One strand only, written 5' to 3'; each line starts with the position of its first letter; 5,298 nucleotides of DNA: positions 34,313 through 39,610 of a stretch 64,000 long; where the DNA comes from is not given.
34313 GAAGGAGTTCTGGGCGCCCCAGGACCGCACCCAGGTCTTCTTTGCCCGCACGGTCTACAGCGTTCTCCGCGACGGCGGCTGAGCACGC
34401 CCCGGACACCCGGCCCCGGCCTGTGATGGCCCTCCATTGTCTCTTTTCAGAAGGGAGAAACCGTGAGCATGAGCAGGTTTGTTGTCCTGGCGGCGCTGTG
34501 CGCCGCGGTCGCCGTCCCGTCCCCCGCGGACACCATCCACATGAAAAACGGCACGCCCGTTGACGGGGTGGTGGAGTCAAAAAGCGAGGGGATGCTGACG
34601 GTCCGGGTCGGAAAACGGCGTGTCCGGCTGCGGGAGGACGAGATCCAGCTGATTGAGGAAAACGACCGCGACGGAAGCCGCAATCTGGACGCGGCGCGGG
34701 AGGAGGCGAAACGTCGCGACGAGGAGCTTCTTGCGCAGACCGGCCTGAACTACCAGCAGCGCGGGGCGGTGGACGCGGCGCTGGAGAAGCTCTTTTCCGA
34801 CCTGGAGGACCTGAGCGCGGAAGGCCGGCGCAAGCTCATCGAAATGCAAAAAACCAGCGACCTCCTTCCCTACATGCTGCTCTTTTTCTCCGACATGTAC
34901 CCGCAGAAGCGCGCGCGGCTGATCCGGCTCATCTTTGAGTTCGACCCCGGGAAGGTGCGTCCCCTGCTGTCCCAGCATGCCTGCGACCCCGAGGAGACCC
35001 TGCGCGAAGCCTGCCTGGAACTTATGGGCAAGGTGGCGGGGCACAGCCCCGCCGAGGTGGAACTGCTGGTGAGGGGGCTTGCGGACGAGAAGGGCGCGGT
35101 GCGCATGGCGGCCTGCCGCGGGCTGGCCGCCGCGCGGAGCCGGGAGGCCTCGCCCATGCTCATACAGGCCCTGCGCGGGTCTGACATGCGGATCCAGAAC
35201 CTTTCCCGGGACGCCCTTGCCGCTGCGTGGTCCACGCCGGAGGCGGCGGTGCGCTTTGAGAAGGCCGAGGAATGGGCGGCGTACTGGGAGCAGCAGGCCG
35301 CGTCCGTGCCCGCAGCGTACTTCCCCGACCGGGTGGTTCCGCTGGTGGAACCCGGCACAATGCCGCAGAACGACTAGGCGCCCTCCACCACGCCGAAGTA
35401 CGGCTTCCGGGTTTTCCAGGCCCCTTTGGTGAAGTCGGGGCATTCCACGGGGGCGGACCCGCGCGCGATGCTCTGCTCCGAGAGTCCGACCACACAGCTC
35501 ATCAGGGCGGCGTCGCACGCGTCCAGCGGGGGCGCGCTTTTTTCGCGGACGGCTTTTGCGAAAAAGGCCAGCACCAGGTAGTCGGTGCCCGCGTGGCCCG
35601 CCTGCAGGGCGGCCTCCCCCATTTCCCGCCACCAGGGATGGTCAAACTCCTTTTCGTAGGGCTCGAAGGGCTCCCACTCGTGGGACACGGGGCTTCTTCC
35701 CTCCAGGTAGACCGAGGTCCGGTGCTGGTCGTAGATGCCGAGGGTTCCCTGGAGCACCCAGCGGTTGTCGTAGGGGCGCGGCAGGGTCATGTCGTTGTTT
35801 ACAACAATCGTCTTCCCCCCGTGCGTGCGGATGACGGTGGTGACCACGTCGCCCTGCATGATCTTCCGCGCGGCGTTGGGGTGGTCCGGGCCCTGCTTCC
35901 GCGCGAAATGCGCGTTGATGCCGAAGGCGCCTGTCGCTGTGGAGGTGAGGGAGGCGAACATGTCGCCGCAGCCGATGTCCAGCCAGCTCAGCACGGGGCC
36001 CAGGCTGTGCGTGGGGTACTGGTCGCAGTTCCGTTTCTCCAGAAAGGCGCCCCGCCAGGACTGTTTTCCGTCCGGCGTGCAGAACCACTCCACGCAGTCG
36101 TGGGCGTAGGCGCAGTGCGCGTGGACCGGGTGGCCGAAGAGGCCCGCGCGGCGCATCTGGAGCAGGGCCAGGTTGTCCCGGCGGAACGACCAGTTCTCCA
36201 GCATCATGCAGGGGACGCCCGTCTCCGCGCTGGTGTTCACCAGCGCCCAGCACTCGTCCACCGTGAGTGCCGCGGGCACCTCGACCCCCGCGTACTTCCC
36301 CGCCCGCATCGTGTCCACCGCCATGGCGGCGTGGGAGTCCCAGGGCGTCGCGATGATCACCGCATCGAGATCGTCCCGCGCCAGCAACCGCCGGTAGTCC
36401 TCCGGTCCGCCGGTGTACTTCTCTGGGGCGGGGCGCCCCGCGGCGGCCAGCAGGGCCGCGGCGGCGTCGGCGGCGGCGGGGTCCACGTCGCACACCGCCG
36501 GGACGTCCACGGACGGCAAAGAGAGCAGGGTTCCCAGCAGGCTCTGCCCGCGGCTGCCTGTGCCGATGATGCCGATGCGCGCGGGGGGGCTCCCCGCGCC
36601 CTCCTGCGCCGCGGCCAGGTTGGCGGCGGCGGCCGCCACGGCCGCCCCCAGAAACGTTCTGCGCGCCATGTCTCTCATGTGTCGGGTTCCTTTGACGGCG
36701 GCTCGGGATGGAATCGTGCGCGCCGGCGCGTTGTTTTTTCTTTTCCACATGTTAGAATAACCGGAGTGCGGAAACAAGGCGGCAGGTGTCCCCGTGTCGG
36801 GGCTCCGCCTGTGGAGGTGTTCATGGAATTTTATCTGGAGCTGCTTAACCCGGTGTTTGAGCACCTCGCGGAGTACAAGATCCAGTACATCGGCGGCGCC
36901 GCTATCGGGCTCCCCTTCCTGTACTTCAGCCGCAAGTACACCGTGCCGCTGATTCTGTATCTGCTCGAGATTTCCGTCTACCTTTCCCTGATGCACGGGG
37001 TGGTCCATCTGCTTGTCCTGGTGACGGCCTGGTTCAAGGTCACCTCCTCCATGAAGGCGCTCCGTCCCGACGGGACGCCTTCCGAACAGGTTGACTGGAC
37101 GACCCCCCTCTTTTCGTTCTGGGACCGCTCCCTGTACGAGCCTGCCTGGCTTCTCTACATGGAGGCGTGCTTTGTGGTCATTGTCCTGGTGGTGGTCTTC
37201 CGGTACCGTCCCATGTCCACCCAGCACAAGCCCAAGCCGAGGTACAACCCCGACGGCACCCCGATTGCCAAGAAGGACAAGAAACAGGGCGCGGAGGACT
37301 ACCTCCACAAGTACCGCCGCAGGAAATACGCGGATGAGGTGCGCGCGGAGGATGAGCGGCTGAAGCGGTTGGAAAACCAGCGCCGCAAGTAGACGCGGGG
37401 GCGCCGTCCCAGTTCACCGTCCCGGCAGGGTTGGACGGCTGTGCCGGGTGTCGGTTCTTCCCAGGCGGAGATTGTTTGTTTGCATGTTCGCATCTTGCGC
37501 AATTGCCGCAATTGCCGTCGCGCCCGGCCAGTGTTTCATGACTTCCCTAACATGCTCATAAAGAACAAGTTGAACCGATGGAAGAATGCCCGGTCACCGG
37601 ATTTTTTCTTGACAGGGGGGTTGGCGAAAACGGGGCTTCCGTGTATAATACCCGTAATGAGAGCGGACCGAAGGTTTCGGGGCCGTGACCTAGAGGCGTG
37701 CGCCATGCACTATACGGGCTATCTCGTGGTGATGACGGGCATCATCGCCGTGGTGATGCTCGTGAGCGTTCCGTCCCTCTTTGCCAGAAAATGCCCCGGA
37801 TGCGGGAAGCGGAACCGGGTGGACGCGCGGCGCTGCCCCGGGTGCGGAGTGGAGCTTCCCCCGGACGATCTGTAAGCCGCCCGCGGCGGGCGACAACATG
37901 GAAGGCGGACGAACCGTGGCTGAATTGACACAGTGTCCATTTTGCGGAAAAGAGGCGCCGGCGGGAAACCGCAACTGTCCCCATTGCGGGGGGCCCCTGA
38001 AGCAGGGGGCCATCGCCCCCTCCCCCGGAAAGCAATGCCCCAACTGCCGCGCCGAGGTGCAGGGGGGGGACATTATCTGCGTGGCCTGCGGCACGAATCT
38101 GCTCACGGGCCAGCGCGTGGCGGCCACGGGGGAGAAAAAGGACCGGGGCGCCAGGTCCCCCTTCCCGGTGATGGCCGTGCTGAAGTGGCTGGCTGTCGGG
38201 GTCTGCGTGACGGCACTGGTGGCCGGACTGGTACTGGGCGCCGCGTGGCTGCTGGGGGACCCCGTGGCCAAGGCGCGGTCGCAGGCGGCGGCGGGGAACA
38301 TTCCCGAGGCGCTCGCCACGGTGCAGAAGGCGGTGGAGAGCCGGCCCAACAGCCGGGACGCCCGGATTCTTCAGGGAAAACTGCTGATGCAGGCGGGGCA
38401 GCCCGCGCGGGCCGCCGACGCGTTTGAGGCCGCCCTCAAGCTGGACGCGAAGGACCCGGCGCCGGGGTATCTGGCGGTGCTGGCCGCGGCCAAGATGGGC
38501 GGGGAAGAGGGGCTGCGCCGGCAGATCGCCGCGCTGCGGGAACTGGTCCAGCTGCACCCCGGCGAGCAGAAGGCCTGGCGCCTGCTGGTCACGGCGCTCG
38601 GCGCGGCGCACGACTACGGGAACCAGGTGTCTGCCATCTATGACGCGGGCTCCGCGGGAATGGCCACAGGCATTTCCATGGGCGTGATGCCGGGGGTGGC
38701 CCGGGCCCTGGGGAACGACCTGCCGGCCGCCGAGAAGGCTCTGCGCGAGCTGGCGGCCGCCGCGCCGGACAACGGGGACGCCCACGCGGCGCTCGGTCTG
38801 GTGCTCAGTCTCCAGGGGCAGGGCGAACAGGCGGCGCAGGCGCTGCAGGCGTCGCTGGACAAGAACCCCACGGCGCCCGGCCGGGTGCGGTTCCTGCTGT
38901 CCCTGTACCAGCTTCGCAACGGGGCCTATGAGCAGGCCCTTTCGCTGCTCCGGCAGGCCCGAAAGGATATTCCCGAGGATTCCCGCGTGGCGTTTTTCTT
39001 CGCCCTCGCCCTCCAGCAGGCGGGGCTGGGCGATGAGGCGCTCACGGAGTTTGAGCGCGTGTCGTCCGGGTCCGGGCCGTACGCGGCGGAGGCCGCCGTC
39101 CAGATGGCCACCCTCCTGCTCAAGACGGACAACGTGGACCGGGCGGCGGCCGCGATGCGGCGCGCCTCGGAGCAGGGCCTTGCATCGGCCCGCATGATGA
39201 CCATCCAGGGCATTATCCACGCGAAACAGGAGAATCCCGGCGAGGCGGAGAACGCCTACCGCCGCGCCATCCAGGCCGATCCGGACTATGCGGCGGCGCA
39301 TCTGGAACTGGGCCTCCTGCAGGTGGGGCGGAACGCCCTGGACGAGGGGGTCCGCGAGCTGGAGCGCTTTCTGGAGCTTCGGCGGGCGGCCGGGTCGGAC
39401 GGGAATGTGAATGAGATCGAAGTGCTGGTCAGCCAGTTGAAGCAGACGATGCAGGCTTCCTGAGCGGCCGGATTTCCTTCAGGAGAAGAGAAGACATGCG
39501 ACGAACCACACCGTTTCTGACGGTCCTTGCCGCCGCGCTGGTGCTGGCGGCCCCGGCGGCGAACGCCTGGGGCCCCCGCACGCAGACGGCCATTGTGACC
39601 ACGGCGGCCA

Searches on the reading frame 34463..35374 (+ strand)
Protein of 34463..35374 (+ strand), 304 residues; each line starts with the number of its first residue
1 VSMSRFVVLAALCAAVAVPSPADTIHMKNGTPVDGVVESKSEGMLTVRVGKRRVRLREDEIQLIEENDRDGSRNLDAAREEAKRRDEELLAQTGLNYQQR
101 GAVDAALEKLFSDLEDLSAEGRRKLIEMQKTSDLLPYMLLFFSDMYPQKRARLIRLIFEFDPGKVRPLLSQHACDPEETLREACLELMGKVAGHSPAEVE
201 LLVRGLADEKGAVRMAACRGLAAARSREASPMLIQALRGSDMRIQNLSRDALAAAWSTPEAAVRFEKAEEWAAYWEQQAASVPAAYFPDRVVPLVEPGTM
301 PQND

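Call 74: search_protein_families(library=pfam, proteins=[window:34463-35374:+], max_evalue=0.00001)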
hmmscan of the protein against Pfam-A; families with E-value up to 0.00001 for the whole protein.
window:34463-35374:+ (304 aa): 2 families
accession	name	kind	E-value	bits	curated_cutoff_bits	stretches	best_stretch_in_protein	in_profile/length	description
PF13646.12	HEAT_2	-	4.5e-11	43.3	27.7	0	143-209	10-74/88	HEAT repeats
PF02985.28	HEAT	-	5.9e-06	26.5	23.5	0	166-192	2-28/31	HEAT repeat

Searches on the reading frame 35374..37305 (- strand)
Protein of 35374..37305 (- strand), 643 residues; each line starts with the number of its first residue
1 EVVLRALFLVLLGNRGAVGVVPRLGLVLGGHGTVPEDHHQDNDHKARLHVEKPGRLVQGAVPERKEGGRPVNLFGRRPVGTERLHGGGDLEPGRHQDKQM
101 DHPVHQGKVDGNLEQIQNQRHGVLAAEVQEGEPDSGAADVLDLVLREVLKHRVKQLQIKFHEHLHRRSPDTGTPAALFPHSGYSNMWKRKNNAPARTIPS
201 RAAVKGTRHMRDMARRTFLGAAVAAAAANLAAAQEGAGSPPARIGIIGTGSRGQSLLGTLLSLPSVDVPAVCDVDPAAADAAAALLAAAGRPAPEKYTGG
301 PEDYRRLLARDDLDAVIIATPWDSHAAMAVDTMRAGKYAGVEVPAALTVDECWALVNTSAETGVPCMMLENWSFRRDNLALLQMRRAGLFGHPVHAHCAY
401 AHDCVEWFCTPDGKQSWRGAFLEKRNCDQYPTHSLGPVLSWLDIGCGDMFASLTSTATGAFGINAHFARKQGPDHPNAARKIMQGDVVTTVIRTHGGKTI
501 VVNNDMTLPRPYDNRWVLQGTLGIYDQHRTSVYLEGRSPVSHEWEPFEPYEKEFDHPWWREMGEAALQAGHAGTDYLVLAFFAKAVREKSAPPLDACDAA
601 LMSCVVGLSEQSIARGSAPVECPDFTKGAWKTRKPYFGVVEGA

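Call 74: search_protein_families(library=pfam, proteins=[window:35374-37305:-], max_evalue=0.00001)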
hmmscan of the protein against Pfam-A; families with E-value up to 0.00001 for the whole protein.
window:35374-37305:- (643 aa): 2 families
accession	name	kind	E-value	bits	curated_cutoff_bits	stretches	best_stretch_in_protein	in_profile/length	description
PF21252.2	Glyco_hydro_109_C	-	3.3e-47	160.6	27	1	379-546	1-186/187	Glycosyl hydrolase 109, C-terminal domain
PF01408.29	GFO_IDH_MocA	-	2.9e-13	51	24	1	243-368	2-118/120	Oxidoreductase family, NAD-binding Rossmann fold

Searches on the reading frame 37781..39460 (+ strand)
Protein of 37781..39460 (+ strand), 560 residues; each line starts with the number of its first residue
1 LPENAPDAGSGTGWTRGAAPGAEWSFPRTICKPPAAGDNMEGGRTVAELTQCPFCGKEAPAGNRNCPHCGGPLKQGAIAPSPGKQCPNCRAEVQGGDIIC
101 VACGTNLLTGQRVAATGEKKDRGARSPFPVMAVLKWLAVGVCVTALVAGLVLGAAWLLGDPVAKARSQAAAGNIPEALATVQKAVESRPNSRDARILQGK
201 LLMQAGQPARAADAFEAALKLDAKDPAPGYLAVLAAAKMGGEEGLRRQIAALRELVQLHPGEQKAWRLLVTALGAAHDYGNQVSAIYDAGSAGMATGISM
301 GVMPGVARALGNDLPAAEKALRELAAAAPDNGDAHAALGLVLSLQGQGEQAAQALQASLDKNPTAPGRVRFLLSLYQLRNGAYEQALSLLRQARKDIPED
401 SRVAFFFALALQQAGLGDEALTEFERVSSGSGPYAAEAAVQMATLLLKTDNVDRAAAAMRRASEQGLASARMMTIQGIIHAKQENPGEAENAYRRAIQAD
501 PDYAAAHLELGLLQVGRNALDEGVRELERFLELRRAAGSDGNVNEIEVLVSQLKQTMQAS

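Call 74: search_protein_families(library=pfam, proteins=[window:37781-39460:+], max_evalue=0.00001)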
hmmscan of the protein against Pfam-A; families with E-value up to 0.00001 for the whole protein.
window:37781-39460:+ (560 aa): 20 families
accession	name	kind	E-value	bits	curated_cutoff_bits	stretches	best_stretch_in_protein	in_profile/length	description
PF13432.12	TPR_16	-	1.3e-25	89.9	32.7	2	163-226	2-65/65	Tetratricopeptide repeat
PF14559.12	TPR_19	-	9.6e-23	80.7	25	0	378-427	2-51/68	Tetratricopeptide repeat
PF13428.12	TPR_14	-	3.5e-18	64.7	23.5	0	479-511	10-42/44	Tetratricopeptide repeat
PF07719.23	TPR_2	-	4.8e-17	61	27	0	476-503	7-34/34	Tetratricopeptide repeat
PF12895.13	ANAPC3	-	5.2e-14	52.7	27.2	0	370-426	26-81/82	Anaphase-promoting complex, cyclosome, subunit 3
PF00515.34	TPR_1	-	4.7e-13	48.8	27.8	0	477-503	8-34/34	Tetratricopeptide repeat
PF13414.12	TPR_11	-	3.7e-09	36.6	26.8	0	488-514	12-38/42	TPR repeat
PF25062.1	ARM_TT21_N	-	2.8e-08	34.2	40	0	376-505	3-136/222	Tetratricopeptide repeat protein 21 N-terminal ARM repeat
PF13371.12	TPR_9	-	3e-08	34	35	0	478-536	3-61/73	Tetratricopeptide repeat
PF13431.12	TPR_17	-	5e-08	33.1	24.4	0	324-351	5-32/34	Tetratricopeptide repeat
PF12773.13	DZR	-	5.1e-08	33.4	27.3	1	52-104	1-45/45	Double zinc ribbon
PF23914.1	TPR_CcmH_CycH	-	6e-08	33.1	42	0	186-273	44-131/158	Cytochrome c-type biogenesis protein H TPR domain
PF13181.12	TPR_8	-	6.8e-08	32.5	25.7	0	471-503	2-34/34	Tetratricopeptide repeat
PF14561.12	TPR_20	-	4.5e-07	30.5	25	0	319-365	9-55/90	Tetratricopeptide repeat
PF13240.11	Zn_Ribbon_1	-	9.9e-07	28.8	25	0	86-107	2-23/23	zinc-ribbon domain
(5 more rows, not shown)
